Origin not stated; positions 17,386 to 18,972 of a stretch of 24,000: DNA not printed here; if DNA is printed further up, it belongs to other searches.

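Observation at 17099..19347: Lipoprotein / 10-TM membrane protein / lipoprotein module chained to the CuMMO genes: candidate undescribed maturation or copper-supply system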

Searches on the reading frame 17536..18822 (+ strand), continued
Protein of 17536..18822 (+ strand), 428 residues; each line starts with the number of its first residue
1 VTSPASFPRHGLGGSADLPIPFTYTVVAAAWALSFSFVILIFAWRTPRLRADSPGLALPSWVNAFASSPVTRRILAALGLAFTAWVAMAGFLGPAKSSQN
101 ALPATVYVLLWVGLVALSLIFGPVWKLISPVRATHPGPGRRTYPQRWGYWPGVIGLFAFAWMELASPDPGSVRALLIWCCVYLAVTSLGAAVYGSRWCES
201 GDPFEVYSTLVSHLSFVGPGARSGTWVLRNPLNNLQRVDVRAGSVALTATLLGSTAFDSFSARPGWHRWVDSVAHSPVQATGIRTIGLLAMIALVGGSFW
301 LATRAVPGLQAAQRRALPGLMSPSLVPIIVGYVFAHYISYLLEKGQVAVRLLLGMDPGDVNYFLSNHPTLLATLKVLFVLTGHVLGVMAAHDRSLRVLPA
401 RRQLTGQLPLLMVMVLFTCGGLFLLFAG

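Call 92: get_annotated_region(hit=H36, flank=6000)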
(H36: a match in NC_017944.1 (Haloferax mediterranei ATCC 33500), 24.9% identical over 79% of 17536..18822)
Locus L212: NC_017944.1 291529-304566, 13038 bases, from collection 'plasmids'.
description: Haloferax mediterranei ATCC 33500 plasmid pHM500, complete sequence
organism: Haloferax mediterranei ATCC 33500 (NCBI taxid 523841)
taxonomy: Archaea; Euryarchaeota; Halobacteria; Halobacteriales; Haloferacaceae; Haloferax; Haloferax mediterranei; Haloferax mediterranei ATCC 33500
host: -; source: -; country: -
typing (MOB-suite, as given by PLSDB): non-mobilizable
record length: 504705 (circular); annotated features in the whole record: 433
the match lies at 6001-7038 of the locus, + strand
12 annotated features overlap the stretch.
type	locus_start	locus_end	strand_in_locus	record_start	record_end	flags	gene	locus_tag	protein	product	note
CDS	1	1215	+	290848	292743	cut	-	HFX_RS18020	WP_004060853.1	hypothetical protein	-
CDS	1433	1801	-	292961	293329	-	-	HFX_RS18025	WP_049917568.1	hypothetical protein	-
CDS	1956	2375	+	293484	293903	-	-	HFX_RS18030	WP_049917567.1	VOC family protein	-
CDS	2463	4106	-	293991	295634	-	-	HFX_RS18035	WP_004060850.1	PAS domain S-box protein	-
CDS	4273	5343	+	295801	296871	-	-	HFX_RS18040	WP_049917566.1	hypothetical protein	-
CDS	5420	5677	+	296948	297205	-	-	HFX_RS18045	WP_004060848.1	hypothetical protein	-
CDS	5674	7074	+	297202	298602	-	-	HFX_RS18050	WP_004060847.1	hypothetical protein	-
CDS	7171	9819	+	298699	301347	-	-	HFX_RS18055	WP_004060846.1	heavy metal translocating P-type ATPase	-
CDS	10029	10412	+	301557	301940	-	-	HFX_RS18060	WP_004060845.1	high-potential iron-sulfur protein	GO:0019646 - aerobic electron transport chain [Evidence IEA]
CDS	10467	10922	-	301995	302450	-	-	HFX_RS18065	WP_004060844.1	hypothetical protein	-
CDS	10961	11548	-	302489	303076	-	-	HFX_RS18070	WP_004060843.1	hypothetical protein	-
CDS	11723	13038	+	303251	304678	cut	-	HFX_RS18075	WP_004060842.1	FAD-dependent oxidoreductase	-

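Call 93: get_annotated_region(hit=H22, flank=6000)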
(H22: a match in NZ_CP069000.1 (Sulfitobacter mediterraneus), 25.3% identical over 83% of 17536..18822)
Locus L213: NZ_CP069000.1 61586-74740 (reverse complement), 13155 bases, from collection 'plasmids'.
description: Sulfitobacter mediterraneus strain SC7-37 plasmid P4, complete sequence
organism: Sulfitobacter mediterraneus (NCBI taxid 83219)
taxonomy: Bacteria; Pseudomonadota; Alphaproteobacteria; Rhodobacterales; Roseobacteraceae; Sulfitobacter; Sulfitobacter mediterraneus
host: -; source: Skeletonema costatum,The surface seawater at the Pearl River Estuary; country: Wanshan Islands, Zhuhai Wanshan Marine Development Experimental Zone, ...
typing (MOB-suite, as given by PLSDB): non-mobilizable
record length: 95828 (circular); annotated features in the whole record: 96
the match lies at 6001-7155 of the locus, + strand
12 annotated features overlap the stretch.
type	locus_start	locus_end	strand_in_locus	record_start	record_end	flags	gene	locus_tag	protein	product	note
CDS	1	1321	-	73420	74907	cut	-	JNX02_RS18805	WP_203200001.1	6-hydroxynicotinate reductase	-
CDS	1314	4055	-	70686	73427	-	-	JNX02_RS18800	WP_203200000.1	molybdopterin cofactor-binding domain-containing protein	-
CDS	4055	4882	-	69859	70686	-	-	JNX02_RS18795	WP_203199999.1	xanthine dehydrogenase family protein subunit M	-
CDS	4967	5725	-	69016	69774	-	-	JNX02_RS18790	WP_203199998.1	copper chaperone PCu(A)C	-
CDS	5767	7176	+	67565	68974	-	-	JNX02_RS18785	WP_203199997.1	hypothetical protein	-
CDS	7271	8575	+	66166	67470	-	-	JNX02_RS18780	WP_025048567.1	ABC transporter substrate-binding protein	-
CDS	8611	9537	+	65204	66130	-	-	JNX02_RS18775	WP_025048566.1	branched-chain amino acid ABC transporter permease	GO:0015803 - branched-chain amino acid transport [Evidence IEA]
CDS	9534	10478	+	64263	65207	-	-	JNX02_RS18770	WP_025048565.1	branched-chain amino acid ABC transporter permease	GO:0015803 - branched-chain amino acid transport [Evidence IEA]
CDS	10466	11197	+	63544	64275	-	-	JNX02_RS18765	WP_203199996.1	ABC transporter ATP-binding protein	-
CDS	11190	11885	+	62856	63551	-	-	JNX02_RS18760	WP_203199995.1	ABC transporter ATP-binding protein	-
CDS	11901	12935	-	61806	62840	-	-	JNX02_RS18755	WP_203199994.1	GlxA family transcriptional regulator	-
CDS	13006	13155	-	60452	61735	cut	-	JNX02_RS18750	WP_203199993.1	MFS transporter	GO:0055085 - transmembrane transport [Evidence IEA]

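Call 94: get_annotated_region(hit=H18, flank=5000)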
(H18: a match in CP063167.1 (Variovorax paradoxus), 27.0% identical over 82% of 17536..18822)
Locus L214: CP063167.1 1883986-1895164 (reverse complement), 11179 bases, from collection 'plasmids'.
description: Variovorax paradoxus strain VAI-C plasmid unnamed, complete sequence
organism: Variovorax paradoxus (NCBI taxid 34073)
taxonomy: Bacteria; Pseudomonadota; Betaproteobacteria; Burkholderiales; Comamonadaceae; Variovorax; Variovorax paradoxus
host: -; source: -; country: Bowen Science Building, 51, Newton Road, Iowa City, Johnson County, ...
typing (MOB-suite, as given by PLSDB): non-mobilizable
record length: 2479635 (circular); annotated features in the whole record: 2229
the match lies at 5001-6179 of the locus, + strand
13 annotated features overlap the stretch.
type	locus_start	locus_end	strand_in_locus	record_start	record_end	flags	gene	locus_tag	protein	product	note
CDS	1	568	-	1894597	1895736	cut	-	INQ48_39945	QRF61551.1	CoA transferase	-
CDS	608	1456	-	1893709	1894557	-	-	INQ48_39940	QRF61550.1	CoA ester lyase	-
CDS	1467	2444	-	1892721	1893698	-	-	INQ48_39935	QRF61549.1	tripartite tricarboxylate transporter substrate binding protein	-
CDS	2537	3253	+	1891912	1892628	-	-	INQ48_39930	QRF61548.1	GntR family transcriptional regulator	-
CDS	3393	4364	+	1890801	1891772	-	-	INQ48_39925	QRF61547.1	tripartite tricarboxylate transporter substrate binding protein BugD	-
CDS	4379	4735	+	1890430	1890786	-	-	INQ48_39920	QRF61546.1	hypothetical protein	-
CDS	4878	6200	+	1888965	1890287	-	-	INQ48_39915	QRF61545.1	hypothetical protein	-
CDS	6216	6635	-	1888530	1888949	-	-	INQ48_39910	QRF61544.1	type II toxin-antitoxin system VapC family toxin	-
CDS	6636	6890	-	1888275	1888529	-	-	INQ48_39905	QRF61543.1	plasmid stabilization protein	-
CDS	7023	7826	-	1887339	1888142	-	-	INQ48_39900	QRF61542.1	alpha/beta hydrolase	-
CDS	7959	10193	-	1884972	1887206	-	-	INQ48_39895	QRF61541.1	hypothetical protein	-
CDS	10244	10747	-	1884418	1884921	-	-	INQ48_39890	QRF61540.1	hypothetical protein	-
CDS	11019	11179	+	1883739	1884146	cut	-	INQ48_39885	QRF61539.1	hypothetical protein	-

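Call 95: get_annotated_region(hit=H11, flank=5000)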
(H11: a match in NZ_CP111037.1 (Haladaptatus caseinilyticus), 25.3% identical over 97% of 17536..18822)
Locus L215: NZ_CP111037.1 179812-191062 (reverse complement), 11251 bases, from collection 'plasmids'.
description: Haladaptatus caseinilyticus strain ZJ1 plasmid unnamed1, complete sequence
organism: Haladaptatus caseinilyticus (NCBI taxid 2993314)
taxonomy: Archaea; Euryarchaeota; Halobacteria; Halobacteriales; Haladaptataceae; Haladaptatus; Haladaptatus caseinilyticus
host: -; source: cell culture,sediment; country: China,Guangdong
typing (MOB-suite, as given by PLSDB): non-mobilizable
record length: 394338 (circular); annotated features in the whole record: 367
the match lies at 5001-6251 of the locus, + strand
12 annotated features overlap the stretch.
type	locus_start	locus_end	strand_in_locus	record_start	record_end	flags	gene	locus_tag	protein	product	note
CDS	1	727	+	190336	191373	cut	-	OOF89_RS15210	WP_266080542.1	FAD-dependent oxidoreductase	-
CDS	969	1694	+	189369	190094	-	-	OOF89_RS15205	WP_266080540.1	helix-turn-helix domain-containing protein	-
CDS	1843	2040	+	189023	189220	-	-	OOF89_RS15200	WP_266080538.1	hypothetical protein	-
CDS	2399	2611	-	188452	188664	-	-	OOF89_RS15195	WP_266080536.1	hypothetical protein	-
CDS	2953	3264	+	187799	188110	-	-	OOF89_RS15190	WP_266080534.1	HalOD1 output domain-containing protein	-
CDS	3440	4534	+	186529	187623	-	-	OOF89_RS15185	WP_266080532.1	tyrosine-type recombinase/integrase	GO:0015074 - DNA integration [Evidence IEA]; GO:0006310 - DNA recombination [Evidence IEA]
CDS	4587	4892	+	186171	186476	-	-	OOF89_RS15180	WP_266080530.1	hypothetical protein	-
CDS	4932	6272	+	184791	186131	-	-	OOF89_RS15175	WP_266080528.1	hypothetical protein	-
CDS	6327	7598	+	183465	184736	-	-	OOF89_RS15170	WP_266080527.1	Dyp-type peroxidase domain-containing protein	-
CDS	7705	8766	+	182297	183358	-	-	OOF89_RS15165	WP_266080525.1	iron transporter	-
CDS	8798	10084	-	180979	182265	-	-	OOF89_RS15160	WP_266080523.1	hypothetical protein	-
CDS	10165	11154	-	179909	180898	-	-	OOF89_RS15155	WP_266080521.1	transcription initiation factor IIB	GO:0006352 - DNA-templated transcription initiation [Evidence IEA]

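Call 96: get_annotated_region(hit=H33, flank=5000)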
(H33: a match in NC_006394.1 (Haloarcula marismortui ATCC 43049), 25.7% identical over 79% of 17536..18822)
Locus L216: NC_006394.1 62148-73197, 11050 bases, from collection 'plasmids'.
description: Haloarcula marismortui ATCC 43049 plasmid pNG600, complete sequence
organism: Haloarcula marismortui ATCC 43049 (NCBI taxid 272569)
taxonomy: Archaea; Euryarchaeota; Halobacteria; Halobacteriales; Haloarculaceae; Haloarcula; Haloarcula marismortui; Haloarcula marismortui ATCC 43049
host: -; source: -; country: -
typing (MOB-suite, as given by PLSDB): non-mobilizable
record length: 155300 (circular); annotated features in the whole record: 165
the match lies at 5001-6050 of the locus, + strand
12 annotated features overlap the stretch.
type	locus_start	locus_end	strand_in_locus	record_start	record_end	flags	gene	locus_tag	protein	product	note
CDS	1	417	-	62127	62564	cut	-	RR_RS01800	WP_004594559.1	hypothetical protein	-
CDS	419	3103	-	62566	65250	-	-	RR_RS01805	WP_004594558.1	heavy metal translocating P-type ATPase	-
CDS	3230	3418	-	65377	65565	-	-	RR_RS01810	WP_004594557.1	hypothetical protein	-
CDS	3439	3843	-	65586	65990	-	-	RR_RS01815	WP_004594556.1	hypothetical protein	-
CDS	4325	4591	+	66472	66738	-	-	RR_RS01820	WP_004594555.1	hypothetical protein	-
CDS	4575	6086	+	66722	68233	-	-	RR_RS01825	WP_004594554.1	hypothetical protein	-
CDS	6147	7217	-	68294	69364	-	-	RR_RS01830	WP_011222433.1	iron transporter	-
CDS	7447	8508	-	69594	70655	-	-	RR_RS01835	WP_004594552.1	iron transporter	-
CDS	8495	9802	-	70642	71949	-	-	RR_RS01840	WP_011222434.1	twin-arginine translocation signal domain-containing protein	-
CDS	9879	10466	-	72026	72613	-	-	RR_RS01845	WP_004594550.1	methyltransferase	-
CDS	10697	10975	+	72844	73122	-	-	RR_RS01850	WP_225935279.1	hypothetical protein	-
CDS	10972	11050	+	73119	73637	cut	-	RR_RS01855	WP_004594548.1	winged helix-turn-helix transcriptional regulator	-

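Call 97: get_annotated_region(hit=H7, flank=8000)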
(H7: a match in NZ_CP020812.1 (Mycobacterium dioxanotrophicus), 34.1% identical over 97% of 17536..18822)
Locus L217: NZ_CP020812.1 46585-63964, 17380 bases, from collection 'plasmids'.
description: Mycobacterium dioxanotrophicus strain PH-06 plasmid unnamed3, complete sequence
organism: Mycobacterium dioxanotrophicus (NCBI taxid 482462)
taxonomy: Bacteria; Actinomycetota; Actinomycetes; Mycobacteriales; Mycobacteriaceae; Mycobacterium; Mycobacterium dioxanotrophicus
host: -; source: Single cell,river sediment; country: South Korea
typing (MOB-suite, as given by PLSDB): non-mobilizable; replicon rep_cluster_1561
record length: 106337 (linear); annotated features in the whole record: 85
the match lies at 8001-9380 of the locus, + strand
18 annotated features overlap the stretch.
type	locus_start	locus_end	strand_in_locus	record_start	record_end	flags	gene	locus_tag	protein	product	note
CDS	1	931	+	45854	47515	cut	-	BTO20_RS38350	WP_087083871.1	helix-turn-helix domain-containing protein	-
CDS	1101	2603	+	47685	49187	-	-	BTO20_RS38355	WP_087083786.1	aldehyde dehydrogenase family protein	-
CDS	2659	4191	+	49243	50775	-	-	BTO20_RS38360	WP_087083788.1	AMP-binding protein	-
CDS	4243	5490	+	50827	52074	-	-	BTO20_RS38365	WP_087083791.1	GAF domain-containing protein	-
CDS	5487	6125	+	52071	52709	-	sigC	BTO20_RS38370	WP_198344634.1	RNA polymerase sigma factor SigC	-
CDS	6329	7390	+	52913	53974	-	-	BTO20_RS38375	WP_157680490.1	hypothetical protein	-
CDS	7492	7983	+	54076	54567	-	-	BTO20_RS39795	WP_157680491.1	hypothetical protein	-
CDS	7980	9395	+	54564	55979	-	-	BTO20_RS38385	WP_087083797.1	hypothetical protein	-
CDS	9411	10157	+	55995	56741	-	-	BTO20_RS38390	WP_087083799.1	zf-HC2 domain-containing protein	-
CDS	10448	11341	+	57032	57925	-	-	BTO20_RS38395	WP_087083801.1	methane monooxygenase/ammonia monooxygenase subunit C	-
CDS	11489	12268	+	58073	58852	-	-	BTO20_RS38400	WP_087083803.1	methane monooxygenase/ammonia monooxygenase subunit A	-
CDS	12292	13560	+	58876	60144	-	-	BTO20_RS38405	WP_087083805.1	methane monooxygenase/ammonia monooxygenase subunit B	-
CDS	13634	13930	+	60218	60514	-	-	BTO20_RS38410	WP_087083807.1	hypothetical protein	-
CDS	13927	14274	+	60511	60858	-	-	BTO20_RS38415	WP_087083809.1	hypothetical protein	-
CDS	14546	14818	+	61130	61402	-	-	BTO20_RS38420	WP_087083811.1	DUF4242 domain-containing protein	-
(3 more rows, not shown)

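Call 105: find_encoding_contigs(protein=P0017, flank=10000, max_places=1)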
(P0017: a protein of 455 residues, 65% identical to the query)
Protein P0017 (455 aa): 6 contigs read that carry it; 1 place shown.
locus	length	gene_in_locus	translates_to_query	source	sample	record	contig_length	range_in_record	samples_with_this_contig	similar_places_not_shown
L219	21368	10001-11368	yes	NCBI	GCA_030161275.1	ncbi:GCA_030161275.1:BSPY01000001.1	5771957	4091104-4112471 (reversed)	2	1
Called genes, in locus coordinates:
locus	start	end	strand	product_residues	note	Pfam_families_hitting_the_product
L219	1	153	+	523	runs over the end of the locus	-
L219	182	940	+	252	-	PF21863:HTH_67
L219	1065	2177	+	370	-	PF08240:ADH_N, PF00107:ADH_zinc_N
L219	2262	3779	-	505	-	PF00171:Aldedh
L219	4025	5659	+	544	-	PF26965:MimR_N, PF13401:AAA_22 (faint), PF25601:AAA_lid_14, PF02954:HTH_8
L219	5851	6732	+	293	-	PF04896:AmoC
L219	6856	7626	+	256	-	PF02461:AMO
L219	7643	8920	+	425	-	PF04744:Monooxygenase_B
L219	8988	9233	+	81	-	-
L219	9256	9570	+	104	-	-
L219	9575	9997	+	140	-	-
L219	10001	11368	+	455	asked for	-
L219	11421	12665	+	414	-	PF26965:MimR_N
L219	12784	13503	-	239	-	PF14023:Bestrophin-like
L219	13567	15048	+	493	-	PF13520:AA_permease_2, PF00324:AA_permease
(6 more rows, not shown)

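Call 106: find_encoding_contigs(protein=P0029, flank=10000, max_places=1)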
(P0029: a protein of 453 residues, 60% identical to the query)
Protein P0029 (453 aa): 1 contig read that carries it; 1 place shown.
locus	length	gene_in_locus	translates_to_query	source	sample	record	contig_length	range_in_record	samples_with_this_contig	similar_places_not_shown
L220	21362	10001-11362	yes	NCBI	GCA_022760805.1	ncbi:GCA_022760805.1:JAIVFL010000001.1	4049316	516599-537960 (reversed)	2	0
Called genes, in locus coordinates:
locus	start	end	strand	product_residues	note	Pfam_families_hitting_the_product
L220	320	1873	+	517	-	PF26965:MimR_N, PF25601:AAA_lid_14, PF02954:HTH_8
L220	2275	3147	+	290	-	PF04896:AmoC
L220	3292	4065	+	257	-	PF02461:AMO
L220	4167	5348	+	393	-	PF04744:Monooxygenase_B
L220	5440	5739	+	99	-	-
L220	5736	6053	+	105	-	-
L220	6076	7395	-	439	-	PF13006:Nterm_IS4, PF01609:DDE_Tnp_1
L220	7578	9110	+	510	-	PF00501:AMP-binding, PF13193:AMP-binding_C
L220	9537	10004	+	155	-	-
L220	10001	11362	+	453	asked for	-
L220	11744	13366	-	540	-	PF07929:PRiA4_ORF3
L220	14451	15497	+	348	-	PF00970:FAD_binding_6, PF00175:NAD_binding_1, PF08030:NAD_binding_6 (faint), PF00111:Fer2 (weak)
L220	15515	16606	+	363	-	PF00487:FA_desaturase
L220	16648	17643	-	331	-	PF08240:ADH_N, PF00107:ADH_zinc_N, PF13602:ADH_zinc_N_2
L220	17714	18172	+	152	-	PF01243:PNPOx_N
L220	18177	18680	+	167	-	-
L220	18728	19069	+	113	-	-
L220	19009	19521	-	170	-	PF01625:PMSR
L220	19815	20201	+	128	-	PF13473:Cupredoxin_1, PF00127:Copper-bind (faint)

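Call 107: find_encoding_contigs(protein=P0031, flank=10000, max_places=1)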
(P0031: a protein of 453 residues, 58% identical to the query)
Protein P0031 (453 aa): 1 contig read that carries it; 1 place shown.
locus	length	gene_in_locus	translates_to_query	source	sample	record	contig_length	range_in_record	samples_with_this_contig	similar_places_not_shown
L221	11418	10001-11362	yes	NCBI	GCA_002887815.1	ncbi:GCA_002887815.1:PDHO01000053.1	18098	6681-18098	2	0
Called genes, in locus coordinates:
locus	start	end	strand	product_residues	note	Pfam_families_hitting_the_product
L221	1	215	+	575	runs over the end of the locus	PF26965:MimR_N, PF25601:AAA_lid_14 (weak), PF02954:HTH_8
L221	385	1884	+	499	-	PF00171:Aldedh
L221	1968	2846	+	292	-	PF04896:AmoC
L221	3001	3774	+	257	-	PF02461:AMO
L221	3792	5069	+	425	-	PF04744:Monooxygenase_B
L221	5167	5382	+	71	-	-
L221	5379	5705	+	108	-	-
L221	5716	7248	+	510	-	PF00501:AMP-binding, PF13193:AMP-binding_C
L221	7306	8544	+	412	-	PF26965:MimR_N, PF01590:GAF (weak)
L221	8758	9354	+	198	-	PF07638:Sigma70_ECF (weak), PF04542:Sigma70_r2, PF08281:Sigma70_r4_2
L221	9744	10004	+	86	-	-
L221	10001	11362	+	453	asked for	-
